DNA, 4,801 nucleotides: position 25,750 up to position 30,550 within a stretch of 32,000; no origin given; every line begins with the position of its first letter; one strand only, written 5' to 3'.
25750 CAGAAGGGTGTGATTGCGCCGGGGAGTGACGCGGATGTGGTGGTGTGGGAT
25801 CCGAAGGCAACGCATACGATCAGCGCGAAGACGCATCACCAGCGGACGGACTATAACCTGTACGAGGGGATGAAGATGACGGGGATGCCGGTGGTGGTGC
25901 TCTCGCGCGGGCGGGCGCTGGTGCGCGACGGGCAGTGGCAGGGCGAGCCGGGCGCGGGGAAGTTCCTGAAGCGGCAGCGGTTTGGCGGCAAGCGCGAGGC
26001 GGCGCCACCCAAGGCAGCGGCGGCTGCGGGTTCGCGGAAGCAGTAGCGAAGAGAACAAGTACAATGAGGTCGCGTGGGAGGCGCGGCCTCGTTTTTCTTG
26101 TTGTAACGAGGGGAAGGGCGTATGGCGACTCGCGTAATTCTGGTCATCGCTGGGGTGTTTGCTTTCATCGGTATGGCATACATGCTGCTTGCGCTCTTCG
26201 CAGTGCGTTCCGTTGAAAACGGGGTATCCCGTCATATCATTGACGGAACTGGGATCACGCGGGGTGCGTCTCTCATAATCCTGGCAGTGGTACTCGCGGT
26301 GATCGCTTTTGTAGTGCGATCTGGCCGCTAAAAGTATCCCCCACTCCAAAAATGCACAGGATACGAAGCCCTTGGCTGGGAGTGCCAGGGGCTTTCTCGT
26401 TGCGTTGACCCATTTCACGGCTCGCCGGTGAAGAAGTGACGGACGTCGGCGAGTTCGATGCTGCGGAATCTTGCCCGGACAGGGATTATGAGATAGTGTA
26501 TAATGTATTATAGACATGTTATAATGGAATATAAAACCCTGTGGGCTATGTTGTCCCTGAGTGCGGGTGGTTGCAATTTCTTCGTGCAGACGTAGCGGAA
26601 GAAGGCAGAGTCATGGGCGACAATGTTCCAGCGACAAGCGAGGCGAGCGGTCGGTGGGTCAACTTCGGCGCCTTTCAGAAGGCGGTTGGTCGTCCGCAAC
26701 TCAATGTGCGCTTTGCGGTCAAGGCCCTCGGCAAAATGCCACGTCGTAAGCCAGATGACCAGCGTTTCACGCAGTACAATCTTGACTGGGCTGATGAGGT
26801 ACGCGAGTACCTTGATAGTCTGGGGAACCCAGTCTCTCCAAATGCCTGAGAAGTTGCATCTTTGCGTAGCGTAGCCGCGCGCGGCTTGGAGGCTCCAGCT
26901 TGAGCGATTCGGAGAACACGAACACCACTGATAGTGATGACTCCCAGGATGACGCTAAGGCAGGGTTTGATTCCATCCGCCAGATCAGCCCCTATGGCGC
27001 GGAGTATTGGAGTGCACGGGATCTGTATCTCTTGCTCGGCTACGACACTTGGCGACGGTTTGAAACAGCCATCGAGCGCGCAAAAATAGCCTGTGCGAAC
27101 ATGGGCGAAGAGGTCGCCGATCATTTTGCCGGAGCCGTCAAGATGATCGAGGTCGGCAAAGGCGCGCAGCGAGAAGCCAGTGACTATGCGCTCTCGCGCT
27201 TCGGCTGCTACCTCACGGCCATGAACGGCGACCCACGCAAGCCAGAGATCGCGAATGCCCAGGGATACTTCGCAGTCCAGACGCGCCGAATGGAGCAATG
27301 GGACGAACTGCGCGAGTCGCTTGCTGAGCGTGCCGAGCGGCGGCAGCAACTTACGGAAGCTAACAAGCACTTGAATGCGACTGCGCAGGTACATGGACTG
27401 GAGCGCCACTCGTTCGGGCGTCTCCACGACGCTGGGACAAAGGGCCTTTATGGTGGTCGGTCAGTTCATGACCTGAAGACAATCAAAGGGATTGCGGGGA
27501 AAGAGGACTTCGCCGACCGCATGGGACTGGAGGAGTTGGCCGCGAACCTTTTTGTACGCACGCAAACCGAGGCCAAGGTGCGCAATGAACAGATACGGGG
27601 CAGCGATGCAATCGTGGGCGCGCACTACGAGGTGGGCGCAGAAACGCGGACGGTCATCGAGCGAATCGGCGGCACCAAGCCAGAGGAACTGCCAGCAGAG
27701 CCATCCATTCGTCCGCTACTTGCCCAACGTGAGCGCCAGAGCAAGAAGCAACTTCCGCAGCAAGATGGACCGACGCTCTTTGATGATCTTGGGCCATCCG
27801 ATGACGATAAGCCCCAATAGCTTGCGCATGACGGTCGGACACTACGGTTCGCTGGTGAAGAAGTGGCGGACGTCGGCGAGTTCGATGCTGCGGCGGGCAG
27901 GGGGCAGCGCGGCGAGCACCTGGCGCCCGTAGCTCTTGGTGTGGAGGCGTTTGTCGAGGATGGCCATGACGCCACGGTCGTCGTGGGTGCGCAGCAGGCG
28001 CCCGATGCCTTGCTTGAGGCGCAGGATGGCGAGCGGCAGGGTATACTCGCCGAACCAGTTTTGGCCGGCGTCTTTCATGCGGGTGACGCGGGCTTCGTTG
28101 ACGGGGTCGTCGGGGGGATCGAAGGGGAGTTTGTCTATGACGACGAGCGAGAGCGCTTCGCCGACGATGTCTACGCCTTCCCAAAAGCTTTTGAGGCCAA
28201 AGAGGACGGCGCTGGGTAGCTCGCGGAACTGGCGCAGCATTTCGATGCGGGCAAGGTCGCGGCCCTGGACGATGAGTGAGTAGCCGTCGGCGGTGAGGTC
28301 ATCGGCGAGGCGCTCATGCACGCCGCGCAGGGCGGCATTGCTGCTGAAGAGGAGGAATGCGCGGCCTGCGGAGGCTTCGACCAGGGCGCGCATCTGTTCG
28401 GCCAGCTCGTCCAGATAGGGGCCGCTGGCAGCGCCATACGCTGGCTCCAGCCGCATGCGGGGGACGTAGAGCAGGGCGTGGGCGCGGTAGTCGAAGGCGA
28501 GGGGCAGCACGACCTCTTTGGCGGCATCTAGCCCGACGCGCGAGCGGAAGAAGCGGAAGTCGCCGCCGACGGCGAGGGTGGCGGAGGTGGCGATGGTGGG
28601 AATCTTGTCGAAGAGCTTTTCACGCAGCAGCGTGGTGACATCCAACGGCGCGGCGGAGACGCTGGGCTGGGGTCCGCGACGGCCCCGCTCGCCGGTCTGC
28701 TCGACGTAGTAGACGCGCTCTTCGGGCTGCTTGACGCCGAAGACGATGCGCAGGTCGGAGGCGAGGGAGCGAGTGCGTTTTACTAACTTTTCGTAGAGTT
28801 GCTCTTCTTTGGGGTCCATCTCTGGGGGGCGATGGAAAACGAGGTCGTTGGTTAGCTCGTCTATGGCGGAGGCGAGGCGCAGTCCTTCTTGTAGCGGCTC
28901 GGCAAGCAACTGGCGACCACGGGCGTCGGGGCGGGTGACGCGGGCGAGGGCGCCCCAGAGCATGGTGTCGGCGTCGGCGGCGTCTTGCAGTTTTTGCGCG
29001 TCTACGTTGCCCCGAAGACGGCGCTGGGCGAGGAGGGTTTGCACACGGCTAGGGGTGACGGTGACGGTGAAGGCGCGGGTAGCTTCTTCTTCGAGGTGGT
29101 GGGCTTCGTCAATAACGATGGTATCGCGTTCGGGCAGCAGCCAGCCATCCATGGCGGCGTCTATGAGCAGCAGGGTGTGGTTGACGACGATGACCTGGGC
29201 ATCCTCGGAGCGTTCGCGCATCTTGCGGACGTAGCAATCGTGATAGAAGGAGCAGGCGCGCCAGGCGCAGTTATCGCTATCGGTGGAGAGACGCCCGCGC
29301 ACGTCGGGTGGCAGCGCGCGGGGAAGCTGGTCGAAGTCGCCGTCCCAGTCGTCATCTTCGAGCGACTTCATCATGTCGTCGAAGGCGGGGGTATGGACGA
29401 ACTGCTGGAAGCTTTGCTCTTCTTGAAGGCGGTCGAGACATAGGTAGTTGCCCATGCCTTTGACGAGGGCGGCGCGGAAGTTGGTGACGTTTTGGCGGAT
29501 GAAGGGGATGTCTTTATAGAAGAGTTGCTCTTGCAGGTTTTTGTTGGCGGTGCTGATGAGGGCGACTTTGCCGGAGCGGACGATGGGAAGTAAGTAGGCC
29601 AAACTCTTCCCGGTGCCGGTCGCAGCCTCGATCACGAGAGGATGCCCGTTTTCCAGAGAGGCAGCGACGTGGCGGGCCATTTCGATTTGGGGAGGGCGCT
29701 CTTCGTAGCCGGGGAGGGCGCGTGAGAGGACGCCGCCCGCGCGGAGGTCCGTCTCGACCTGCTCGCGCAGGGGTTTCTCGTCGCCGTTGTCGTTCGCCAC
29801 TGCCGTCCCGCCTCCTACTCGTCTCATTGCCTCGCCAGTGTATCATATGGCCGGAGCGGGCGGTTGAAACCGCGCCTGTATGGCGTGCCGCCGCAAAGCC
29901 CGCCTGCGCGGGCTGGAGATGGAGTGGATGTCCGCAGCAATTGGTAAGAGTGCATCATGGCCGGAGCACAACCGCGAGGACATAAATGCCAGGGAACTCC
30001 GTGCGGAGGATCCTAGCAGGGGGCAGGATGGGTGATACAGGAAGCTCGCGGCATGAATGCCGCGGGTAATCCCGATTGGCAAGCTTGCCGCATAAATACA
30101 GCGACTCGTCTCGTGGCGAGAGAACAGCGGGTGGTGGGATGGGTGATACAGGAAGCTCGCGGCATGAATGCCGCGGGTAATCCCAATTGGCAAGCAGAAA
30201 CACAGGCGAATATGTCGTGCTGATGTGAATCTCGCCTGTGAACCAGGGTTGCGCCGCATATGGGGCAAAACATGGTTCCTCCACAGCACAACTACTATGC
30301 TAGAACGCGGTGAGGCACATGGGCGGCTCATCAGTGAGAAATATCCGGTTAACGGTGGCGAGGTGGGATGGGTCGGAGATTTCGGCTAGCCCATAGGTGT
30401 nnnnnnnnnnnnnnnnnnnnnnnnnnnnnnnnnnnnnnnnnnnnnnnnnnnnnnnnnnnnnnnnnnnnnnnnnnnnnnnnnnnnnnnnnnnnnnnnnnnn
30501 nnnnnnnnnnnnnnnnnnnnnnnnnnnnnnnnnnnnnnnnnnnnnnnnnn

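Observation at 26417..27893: Recombinase-less 1.38-kb DinD island inserted at the 3' end of the DinG-family helicase gene, flanked by a 50-bp gene-end duplication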

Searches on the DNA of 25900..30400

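Call 102: search_rna_families(source=window, start=25900, end=30400, threshold=evalue, max_evalue=1)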
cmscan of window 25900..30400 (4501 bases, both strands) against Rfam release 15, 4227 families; matches with E-value up to 1: 1.
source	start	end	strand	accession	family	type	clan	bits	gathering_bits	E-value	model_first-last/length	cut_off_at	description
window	29892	29915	+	RF01356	CRISPR-DR28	Gene; CRISPR;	-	34.1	35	0.0017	1-24/24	no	CRISPR RNA direct repeat element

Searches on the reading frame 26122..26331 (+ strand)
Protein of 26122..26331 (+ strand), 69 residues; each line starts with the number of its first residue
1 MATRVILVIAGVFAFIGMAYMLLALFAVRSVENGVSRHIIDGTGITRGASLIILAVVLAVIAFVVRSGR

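Call 5: search_protein_families(library=pfam, proteins=[window:26122-26331:+], max_evalue=0.01)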
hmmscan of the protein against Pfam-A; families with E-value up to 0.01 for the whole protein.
window:26122-26331:+ (69 aa): 0 families

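Call 7: search_protein_families(library=ncbifam, proteins=[window:26122-26331:+], max_evalue=0.01)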
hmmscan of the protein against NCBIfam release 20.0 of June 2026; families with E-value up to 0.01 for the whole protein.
window:26122-26331:+ (69 aa): 0 families

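Call 87: find_encoding_contigs(protein=window:26122-26331:+, flank=5000, max_places=10)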
Protein window:26122-26331:+ (69 aa): 2 contigs read that carry it; 2 places shown.
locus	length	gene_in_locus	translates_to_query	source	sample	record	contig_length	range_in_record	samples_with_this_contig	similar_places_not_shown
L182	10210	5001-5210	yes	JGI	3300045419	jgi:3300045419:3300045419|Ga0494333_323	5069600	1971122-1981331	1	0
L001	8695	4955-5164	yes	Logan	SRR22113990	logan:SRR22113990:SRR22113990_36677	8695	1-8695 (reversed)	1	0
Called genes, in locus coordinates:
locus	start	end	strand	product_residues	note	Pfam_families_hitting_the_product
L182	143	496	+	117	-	-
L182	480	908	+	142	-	PF01850:PIN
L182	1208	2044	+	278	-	PF00795:CN_hydrolase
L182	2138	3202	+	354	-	PF00296:Bac_luciferase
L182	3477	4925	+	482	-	PF07969:Amidohydro_3 (weak), PF01979:Amidohydro_1, PF07969:Amidohydro_3 (weak)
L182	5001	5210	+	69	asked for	-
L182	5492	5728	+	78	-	-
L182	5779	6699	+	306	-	PF02498:Bro-N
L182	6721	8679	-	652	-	PF00270:DEAD (weak), PF04851:ResIII (faint), PF13307:Helicase_C_2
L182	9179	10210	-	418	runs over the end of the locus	PF13527:Acetyltransf_9, PF17668:Acetyltransf_17, PF13530:SCP2_2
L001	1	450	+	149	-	?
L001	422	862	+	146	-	PF01850:PIN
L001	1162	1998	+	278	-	PF00795:CN_hydrolase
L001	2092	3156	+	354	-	PF00296:Bac_luciferase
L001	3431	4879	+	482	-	PF07969:Amidohydro_3 (weak), PF01979:Amidohydro_1, PF07969:Amidohydro_3 (weak)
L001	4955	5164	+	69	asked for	-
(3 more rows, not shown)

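Call 88: list_cluster_members(proteins=[window:26122-26331:+, window:26613-26849:+, window:24598-26046:+, P0001])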
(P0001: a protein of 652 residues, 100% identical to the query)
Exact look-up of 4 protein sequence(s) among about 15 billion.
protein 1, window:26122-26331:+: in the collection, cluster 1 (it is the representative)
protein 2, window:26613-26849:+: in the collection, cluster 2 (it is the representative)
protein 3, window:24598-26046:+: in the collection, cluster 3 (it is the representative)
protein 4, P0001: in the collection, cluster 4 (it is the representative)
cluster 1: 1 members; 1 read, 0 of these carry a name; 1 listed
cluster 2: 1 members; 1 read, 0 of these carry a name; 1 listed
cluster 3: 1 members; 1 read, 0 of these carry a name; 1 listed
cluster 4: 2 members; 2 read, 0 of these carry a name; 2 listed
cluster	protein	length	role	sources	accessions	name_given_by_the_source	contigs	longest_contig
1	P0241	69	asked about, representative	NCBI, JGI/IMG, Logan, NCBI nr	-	-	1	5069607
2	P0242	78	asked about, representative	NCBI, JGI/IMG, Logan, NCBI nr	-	-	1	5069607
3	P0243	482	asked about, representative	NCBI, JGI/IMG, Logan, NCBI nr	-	-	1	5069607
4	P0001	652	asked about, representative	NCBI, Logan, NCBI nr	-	-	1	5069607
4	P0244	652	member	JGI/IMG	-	-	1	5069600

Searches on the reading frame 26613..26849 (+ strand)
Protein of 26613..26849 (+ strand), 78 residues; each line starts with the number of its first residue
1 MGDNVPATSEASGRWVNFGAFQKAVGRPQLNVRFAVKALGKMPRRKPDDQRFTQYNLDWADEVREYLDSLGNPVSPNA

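Call 5: search_protein_families(library=pfam, proteins=[window:26614-26849:+], max_evalue=0.01)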
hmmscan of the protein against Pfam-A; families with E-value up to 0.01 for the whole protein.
window:26614-26849:+ (78 aa): 0 families

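Call 7: search_protein_families(library=ncbifam, proteins=[window:26614-26849:+], max_evalue=0.01)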
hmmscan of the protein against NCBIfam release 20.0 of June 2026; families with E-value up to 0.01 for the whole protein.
window:26614-26849:+ (78 aa): 0 families

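Call 8: search_protein_families(library=phrogs, proteins=[window:26614-26849:+], max_evalue=0.01)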
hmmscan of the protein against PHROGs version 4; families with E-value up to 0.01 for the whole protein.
window:26614-26849:+ (78 aa): 0 families

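Call 9: search_protein_families(library=padloc, proteins=[window:26614-26849:+], max_evalue=0.01)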
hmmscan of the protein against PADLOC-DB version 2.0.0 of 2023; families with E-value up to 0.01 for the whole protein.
window:26614-26849:+ (78 aa): 0 families

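Call 36: find_homologous_proteins(query=window:26614-26849:+, max_evalue=0.001)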
Query window:26614-26849:+: 2 candidates shared short words with the query, none scored E <= 0.001.

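Call 51: predict_structure(protein=window:26614-26849:+)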
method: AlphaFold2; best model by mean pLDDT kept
length: 78 residues; sequences in the alignment: 1
mean_pLDDT: 53.1   pTM: 0.27
mean pLDDT of the five models: 53.1, 53.0, 52.7, 49.2, 42.3
residues with pLDDT >= 90: 0; 70-90: 15; 50-70: 22; < 50: 41
segments of 3 or more residues with pLDDT < 50: 12-16, 18-37, 39-47, 50-53
pLDDT, mean of each block of 10 residues (from residue 1): 53 48 43 42 44 62 76 57
secondary structure, 60 per line:
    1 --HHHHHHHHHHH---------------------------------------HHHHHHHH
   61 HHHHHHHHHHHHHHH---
elements in order: H3-13 H53-75

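Call 52: search_protein_representatives(protein=window:26614-26849:+)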
Query: 78 residues. Proteins with E-value up to 0.001 (for the whole library): 0; up to 1e-10: 0; up to 1e-30: 0. The best 0 are listed.

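Call 59: search_protein_families(library=pfam, proteins=[window:26613-26849:+], max_evalue=1)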
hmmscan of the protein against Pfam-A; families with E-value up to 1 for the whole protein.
window:26613-26849:+ (78 aa): 0 families

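Call 60: search_solved_structures(query=A4, max_evalue=10)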
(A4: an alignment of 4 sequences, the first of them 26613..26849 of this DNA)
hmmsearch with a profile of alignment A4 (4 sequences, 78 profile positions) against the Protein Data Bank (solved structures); distinct sequences matched with E-value up to 10: 7.
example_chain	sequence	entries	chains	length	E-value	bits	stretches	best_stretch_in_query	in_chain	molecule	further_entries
9iho_R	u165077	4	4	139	0.065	16.4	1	5-44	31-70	NUMM (13 kDa) subunit of mitochondrial NADH:ubiquinone oxidoreductase (Complex I)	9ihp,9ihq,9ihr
3fm8_C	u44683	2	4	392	0.5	13.6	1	12-39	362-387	Centaurin-alpha-1 | Arf-GAP with dual PH domain-containing protein 1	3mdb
3l8j_A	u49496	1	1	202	0.84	12.8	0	37-73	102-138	Programmed cell death protein 10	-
3feh_A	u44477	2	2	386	0.88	12.8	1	12-38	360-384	Centaurin-alpha-1 | Arf-GAP with dual PH domain-containing protein 1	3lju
4geh_A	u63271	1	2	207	0.89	12.8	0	37-73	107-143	Programmed cell death protein 10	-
3ajm_A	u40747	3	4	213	1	12.6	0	37-73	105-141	Programmed cell death protein 10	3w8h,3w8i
3l8i_A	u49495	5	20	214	1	12.6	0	37-73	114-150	Programmed cell death protein 10 | Cerebral cavernous malformations 3 protein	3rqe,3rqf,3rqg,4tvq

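Call 61: find_encoding_contigs(protein=window:26613-26849:+, flank=6000, max_places=6)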
Protein window:26613-26849:+ (78 aa): 2 contigs read that carry it; 2 places shown.
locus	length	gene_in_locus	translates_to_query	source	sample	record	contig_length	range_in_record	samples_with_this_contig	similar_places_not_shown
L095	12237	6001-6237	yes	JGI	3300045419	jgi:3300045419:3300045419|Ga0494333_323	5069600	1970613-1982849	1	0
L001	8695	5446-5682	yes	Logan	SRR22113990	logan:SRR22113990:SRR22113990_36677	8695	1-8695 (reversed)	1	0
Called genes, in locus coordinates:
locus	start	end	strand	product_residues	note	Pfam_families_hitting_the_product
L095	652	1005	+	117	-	-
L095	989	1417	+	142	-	PF01850:PIN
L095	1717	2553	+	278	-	PF00795:CN_hydrolase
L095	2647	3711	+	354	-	PF00296:Bac_luciferase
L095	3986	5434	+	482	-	PF07969:Amidohydro_3 (weak), PF01979:Amidohydro_1, PF07969:Amidohydro_3 (weak)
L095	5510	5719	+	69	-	-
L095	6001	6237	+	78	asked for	-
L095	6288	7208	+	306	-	PF02498:Bro-N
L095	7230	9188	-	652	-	PF00270:DEAD (weak), PF04851:ResIII (faint), PF13307:Helicase_C_2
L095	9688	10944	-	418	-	PF13527:Acetyltransf_9, PF17668:Acetyltransf_17, PF13530:SCP2_2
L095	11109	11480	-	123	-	-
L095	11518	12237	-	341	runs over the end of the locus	PF00561:Abhydrolase_1 (weak), PF12146:Hydrolase_4 (weak), PF12697:Abhydrolase_6 (weak)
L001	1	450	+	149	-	?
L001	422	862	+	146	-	PF01850:PIN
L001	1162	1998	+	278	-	PF00795:CN_hydrolase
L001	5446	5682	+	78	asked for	-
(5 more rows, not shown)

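Call 97: search_protein_families(library=padloc, proteins=[window:26613-26849:+], max_evalue=1)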
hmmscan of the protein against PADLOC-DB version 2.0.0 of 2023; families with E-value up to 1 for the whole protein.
window:26613-26849:+ (78 aa): 0 families
